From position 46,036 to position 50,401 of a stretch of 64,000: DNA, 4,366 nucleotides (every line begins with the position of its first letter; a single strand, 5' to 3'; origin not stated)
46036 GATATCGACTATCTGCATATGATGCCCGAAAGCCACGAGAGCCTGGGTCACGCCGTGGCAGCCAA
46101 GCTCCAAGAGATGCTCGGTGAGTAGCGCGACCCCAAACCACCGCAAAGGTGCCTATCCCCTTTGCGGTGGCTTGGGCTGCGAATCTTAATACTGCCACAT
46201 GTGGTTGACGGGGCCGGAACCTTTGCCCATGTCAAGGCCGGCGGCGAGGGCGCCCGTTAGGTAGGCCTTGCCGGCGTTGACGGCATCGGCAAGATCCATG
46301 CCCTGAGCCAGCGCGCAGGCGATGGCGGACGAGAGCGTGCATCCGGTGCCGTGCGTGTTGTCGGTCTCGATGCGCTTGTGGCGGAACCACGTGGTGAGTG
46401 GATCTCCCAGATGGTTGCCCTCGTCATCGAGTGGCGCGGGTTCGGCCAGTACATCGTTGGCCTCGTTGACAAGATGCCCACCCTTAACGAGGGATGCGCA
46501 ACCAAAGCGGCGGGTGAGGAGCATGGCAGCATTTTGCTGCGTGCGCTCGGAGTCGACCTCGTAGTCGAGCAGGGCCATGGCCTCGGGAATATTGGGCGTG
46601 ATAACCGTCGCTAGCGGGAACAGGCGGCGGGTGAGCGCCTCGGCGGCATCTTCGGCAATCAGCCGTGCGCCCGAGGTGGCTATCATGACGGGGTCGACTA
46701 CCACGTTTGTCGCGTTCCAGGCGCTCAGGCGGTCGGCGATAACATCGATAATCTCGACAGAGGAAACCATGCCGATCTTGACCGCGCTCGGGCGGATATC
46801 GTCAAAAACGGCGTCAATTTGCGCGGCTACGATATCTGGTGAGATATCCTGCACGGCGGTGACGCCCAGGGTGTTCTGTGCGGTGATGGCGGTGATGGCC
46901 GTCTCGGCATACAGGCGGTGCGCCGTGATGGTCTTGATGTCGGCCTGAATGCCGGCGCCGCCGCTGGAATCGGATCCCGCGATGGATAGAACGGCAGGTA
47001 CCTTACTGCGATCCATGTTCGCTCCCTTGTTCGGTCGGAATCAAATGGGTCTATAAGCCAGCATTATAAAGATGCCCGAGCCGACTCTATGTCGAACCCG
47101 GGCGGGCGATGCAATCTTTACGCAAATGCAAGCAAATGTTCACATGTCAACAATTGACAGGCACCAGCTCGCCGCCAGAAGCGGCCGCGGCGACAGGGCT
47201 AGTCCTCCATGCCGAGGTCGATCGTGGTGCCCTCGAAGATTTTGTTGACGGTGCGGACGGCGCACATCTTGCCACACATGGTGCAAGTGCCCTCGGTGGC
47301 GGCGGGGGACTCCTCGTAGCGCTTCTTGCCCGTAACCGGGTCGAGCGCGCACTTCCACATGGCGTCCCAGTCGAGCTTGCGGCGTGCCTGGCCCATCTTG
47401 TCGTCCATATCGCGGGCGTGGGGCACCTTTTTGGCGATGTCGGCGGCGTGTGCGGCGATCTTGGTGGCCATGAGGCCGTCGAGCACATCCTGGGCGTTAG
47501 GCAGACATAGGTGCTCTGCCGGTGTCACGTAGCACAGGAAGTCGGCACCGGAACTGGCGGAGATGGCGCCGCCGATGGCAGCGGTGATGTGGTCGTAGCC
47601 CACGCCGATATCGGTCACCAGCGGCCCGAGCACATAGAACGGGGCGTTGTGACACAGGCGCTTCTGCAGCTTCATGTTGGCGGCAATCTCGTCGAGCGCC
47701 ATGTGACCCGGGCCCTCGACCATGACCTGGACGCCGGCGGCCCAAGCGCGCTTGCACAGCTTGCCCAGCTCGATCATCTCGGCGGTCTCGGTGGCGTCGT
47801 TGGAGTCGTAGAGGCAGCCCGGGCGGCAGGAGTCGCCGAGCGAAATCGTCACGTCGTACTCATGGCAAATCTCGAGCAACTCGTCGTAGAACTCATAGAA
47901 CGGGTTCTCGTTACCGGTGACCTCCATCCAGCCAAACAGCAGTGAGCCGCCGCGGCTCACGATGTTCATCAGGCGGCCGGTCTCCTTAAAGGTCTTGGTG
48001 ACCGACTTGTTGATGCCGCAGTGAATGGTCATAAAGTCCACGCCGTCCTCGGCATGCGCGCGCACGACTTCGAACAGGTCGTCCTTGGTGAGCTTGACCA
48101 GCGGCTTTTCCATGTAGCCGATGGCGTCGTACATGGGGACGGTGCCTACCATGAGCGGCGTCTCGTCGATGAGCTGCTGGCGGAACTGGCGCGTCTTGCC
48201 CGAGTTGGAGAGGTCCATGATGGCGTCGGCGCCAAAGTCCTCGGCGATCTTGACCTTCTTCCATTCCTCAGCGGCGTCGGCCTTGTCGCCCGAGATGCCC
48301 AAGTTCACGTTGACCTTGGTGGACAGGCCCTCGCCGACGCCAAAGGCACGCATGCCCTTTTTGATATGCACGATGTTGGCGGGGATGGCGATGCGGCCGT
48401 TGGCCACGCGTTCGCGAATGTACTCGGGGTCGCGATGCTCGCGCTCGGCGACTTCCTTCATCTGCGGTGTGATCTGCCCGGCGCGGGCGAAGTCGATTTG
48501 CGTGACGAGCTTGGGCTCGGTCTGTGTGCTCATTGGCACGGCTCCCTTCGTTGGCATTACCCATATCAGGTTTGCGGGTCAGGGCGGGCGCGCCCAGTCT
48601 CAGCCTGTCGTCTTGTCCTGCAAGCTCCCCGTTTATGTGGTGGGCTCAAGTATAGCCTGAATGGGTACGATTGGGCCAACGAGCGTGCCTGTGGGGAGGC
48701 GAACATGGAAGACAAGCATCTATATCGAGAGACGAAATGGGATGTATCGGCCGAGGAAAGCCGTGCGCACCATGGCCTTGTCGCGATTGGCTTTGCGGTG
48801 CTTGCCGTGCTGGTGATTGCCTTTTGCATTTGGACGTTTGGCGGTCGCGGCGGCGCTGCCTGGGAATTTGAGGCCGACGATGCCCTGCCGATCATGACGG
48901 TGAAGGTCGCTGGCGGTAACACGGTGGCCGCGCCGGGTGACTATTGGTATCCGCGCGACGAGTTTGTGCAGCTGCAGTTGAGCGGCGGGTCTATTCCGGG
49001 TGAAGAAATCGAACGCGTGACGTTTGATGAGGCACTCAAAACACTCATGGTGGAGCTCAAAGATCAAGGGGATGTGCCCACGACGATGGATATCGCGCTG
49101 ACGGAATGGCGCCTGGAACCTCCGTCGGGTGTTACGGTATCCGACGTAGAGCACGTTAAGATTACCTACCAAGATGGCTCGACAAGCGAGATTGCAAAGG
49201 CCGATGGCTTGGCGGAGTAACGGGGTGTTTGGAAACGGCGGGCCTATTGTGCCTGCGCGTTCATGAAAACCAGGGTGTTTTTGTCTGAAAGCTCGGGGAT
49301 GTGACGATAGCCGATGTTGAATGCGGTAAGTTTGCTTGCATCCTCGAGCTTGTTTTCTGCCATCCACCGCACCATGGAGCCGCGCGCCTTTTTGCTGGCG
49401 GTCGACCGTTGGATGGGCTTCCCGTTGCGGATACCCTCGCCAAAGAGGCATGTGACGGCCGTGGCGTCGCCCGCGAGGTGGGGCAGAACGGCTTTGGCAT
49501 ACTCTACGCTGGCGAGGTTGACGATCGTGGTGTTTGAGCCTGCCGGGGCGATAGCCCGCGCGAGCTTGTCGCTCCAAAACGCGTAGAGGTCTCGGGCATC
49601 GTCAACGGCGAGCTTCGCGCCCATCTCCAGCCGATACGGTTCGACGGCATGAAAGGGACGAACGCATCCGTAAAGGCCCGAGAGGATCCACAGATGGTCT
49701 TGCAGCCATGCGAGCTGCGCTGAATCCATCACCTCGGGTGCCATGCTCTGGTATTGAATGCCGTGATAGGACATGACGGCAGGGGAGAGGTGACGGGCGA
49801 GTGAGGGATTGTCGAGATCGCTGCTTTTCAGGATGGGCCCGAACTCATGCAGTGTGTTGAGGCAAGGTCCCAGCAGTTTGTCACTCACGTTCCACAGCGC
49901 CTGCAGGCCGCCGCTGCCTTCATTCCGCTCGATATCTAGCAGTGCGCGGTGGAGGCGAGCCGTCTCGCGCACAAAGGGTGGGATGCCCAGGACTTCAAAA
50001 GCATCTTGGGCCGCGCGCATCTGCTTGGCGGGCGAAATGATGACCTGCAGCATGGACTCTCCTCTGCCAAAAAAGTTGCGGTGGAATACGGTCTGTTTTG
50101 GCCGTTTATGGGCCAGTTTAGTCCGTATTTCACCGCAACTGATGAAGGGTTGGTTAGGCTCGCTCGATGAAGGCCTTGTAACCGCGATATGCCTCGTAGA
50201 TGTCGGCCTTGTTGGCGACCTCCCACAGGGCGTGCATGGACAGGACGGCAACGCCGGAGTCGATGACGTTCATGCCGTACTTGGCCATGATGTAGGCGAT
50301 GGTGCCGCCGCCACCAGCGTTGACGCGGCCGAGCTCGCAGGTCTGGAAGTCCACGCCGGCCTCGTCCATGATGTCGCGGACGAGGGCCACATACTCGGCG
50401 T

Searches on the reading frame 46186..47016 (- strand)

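Call 16: search_protein_families(library=pfam, proteins=[window:46186-47016:-])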
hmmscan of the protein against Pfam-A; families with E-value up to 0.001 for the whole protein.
window:46186-47016:- (276 aa): 1 family
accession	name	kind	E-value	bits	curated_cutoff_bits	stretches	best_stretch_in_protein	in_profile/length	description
PF08543.17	Phos_pyr_kin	-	1.1e-86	290.7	27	1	16-271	1-246/246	Phosphomethylpyrimidine kinase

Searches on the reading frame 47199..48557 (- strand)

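Call 16: search_protein_families(library=pfam, proteins=[window:47199-48557:-])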
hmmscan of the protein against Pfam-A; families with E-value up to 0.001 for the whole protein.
window:47199-48557:- (452 aa): 1 family
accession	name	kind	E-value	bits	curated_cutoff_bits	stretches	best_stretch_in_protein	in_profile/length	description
PF01964.24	ThiC_Rad_SAM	-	1.7e-186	620.5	25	1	19-438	1-419/420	Radical SAM ThiC family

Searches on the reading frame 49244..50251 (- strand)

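Call 16: search_protein_families(library=pfam, proteins=[window:49244-50251:-])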
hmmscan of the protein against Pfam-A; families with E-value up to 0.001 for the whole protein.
window:49244-50251:- (335 aa): 2 families
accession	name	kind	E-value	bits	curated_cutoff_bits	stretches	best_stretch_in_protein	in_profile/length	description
PF03883.20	H2O2_YaaD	-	8.1e-59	199.4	29.6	1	69-316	2-231/236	Peroxide stress protein YaaA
PF21818.3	DUF6884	-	3.4e-05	24.5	30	1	184-266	37-117/135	Family of unknown function (DUF6884)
